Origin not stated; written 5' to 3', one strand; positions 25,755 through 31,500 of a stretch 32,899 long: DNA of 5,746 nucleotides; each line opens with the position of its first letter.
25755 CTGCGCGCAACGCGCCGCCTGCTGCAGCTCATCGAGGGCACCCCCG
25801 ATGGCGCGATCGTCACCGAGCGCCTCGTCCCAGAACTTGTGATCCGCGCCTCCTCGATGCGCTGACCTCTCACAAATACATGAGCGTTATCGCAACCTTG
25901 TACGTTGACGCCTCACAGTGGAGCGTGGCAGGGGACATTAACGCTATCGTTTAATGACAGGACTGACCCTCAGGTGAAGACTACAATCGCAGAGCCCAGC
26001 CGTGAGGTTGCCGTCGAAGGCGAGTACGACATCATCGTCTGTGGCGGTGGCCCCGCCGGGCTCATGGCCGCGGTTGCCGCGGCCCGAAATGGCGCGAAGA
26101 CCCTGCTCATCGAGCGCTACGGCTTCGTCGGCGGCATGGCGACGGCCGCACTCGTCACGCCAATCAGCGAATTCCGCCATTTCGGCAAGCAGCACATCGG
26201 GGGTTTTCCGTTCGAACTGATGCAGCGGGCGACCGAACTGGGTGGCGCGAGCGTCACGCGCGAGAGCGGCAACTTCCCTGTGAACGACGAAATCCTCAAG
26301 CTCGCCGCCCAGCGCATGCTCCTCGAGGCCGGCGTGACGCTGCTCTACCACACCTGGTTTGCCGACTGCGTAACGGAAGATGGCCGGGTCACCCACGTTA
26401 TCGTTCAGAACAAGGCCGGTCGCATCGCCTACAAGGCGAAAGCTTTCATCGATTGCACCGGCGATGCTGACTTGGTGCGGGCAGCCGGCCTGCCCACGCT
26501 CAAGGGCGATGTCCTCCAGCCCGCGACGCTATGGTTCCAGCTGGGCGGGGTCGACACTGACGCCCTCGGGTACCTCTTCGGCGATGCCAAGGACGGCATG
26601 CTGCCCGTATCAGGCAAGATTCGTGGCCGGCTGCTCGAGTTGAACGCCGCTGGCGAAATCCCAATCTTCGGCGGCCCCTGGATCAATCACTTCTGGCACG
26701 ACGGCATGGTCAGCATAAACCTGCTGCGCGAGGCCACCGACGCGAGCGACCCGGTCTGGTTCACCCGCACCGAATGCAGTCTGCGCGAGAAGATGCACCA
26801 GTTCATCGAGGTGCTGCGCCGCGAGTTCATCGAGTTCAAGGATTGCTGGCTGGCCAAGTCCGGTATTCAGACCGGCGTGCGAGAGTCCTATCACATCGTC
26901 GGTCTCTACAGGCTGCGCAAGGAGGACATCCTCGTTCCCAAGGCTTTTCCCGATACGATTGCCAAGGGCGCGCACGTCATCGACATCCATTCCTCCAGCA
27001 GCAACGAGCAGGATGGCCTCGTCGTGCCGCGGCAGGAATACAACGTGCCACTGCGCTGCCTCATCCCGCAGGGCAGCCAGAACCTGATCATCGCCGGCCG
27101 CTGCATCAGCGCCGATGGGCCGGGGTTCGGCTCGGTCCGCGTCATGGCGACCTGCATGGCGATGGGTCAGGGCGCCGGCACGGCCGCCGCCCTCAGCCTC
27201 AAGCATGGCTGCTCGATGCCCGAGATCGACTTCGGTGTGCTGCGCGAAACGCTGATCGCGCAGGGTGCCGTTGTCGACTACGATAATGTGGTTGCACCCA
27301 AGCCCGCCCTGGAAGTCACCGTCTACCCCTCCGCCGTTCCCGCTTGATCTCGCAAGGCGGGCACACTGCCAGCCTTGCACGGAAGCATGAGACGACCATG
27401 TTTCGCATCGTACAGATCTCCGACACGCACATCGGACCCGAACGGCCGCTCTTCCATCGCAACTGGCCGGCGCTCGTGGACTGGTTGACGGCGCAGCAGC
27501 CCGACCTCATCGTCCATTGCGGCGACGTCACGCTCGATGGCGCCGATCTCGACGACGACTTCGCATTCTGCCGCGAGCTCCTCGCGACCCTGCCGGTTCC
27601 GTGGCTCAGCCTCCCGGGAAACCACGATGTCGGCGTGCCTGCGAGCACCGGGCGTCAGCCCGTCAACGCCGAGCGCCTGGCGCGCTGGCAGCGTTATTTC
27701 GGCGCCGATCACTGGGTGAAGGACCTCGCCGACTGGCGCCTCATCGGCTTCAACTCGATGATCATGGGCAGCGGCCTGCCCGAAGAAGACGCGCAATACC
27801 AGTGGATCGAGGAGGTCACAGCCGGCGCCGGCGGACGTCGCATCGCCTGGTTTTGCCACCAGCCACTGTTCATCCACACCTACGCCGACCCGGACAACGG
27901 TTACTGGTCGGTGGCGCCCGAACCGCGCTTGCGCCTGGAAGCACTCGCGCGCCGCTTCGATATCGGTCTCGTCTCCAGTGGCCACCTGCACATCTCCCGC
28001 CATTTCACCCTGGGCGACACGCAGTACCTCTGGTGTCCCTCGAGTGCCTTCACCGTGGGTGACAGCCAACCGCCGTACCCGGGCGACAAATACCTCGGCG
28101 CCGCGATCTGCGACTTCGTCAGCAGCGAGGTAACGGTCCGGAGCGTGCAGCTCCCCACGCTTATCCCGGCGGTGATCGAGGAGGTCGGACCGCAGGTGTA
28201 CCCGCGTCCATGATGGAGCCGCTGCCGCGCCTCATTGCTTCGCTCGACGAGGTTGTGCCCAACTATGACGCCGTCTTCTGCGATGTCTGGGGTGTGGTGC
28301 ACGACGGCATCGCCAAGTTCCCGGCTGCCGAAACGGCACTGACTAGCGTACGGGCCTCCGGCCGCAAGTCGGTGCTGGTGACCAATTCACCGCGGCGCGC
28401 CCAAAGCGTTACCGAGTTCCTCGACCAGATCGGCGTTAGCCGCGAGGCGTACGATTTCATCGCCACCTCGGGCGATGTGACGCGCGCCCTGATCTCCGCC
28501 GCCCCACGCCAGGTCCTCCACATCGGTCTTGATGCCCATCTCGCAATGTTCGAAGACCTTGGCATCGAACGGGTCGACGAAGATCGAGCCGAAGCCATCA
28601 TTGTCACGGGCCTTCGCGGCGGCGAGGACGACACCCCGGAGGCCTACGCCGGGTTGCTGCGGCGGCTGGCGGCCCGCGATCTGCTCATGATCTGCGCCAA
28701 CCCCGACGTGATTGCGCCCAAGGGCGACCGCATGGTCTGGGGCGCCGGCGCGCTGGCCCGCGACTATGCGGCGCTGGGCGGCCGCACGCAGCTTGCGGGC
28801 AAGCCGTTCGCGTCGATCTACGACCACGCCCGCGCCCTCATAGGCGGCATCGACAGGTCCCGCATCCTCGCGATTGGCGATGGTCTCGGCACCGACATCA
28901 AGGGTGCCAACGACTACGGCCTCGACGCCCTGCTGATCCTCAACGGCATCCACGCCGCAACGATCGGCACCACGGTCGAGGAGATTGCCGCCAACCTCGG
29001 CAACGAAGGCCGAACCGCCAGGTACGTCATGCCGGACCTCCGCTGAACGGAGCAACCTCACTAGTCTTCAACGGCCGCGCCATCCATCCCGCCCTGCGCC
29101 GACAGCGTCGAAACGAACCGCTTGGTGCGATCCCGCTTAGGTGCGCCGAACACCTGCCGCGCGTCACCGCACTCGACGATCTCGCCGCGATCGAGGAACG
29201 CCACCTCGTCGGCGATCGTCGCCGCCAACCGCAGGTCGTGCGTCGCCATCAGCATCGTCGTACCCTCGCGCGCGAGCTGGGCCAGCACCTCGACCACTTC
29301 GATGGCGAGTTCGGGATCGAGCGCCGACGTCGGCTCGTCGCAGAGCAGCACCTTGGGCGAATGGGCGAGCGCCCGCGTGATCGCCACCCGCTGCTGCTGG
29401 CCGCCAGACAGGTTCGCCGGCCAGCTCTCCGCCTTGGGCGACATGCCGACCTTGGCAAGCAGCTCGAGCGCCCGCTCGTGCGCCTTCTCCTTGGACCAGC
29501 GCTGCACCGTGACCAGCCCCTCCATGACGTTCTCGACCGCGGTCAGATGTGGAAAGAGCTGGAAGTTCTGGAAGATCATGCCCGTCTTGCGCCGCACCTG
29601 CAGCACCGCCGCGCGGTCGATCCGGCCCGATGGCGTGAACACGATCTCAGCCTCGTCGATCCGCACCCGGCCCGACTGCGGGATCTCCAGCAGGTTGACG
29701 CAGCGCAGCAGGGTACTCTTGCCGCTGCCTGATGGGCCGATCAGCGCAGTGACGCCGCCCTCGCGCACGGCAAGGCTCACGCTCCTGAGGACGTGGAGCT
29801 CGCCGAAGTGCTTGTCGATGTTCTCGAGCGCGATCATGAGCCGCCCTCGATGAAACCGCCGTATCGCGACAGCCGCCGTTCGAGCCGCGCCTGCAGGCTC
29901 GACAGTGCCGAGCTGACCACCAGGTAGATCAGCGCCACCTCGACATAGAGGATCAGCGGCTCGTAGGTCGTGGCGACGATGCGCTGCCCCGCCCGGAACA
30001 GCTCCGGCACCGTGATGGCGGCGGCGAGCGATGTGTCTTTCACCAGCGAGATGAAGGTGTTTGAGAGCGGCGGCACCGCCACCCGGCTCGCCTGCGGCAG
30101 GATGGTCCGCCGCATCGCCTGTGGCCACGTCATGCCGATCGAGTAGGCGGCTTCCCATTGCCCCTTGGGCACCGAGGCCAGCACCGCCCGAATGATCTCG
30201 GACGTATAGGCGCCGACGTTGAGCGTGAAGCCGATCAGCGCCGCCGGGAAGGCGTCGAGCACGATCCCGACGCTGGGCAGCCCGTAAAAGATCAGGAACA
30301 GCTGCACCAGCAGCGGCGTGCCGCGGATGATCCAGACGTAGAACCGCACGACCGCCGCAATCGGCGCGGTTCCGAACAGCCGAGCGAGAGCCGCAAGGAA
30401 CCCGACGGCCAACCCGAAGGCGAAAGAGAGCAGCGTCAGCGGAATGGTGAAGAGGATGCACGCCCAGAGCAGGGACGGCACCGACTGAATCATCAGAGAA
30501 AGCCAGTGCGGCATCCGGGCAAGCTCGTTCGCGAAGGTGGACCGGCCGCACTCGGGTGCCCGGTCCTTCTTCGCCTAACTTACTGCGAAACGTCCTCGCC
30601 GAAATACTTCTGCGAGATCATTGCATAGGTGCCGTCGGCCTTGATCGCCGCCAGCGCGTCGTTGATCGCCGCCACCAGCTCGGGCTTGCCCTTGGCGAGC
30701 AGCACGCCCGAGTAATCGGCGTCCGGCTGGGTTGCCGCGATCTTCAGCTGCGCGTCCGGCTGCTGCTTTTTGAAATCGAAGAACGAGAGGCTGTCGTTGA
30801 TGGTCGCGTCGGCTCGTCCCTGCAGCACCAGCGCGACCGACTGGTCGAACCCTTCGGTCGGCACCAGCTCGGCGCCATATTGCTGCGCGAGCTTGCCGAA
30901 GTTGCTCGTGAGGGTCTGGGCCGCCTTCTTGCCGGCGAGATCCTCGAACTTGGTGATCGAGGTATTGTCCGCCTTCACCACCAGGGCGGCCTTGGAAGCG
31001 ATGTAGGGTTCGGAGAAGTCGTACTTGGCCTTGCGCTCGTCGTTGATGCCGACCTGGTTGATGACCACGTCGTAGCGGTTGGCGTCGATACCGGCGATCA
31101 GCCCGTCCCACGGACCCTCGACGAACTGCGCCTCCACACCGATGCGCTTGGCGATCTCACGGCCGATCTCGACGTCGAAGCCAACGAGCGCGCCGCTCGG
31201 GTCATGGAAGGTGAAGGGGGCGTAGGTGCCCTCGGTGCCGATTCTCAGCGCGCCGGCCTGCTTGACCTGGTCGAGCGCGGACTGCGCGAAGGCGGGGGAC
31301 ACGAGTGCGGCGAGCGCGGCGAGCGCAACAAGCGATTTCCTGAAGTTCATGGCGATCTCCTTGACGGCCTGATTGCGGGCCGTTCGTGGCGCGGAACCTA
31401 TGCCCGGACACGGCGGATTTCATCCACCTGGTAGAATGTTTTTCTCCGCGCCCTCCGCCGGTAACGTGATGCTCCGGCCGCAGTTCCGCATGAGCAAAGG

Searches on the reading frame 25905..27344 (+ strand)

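Call 10: search_protein_families(library=pfam, proteins=[window:25905-27344:+], max_evalue=0.001)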
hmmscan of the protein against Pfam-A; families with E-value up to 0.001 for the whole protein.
window:25905-27344:+ (480 aa): 9 families
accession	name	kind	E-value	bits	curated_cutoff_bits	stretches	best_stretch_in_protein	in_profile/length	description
PF12831.13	FAD_oxidored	-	4.6e-111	372.5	27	1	42-450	1-416/416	FAD dependent oxidoreductase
PF00890.30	FAD_binding_2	-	7.2e-11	42.4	20.4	1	42-81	1-40/414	FAD binding domain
PF01266.30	DAO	-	3.6e-07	30.5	27.9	1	42-78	1-37/353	FAD dependent oxidoreductase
PF03486.20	HI0933_like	-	1.8e-06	28.1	50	1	42-73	2-33/244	HI0933-like protein Rossmann domain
PF07992.20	Pyr_redox_2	-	1.1e-05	25.5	26.1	1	41-75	1-31/291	Pyridine nucleotide-disulphide oxidoreductase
PF01946.23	Thi4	-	1.6e-05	24.7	26.2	1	40-77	17-55/235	Thi4 family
PF01134.28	GIDA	-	1.7e-05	24.6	22.1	1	42-70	1-29/391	Glucose inhibited division protein A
PF13450.12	NAD_binding_8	-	2.3e-05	25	21.9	1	46-80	2-36/68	NAD(P)-binding Rossmann-like domain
PF01494.25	FAD_binding_3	-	0.00017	21.4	22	1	40-72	1-33/349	FAD binding domain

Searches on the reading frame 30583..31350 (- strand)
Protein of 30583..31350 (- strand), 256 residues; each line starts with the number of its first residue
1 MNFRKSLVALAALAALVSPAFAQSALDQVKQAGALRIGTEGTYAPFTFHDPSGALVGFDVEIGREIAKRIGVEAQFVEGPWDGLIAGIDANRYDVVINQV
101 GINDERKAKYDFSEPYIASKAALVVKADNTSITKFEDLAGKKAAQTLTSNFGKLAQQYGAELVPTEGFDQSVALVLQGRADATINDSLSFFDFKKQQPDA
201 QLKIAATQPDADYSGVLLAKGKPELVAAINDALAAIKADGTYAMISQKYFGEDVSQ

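Call 10: search_protein_families(library=pfam, proteins=[window:30583-31350:-], max_evalue=0.001)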
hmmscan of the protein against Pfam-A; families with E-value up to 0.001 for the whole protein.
window:30583-31350:- (256 aa): 3 families
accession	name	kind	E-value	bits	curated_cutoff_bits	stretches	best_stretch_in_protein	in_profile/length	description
PF00497.25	SBP_bac_3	-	4.6e-45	153.1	26.4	1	35-252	1-132/132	Bacterial extracellular solute-binding proteins, family 3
PF12974.12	Phosphonate-bd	-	3.9e-08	33.4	27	1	81-239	39-219/242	ABC transporter, phosphonate, periplasmic substrate-binding protein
PF10613.14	Lig_chan-Glu_bd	-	1.8e-06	28.5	30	1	56-127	43-113/115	Ligated ion channel L-glutamate- and glycine-binding site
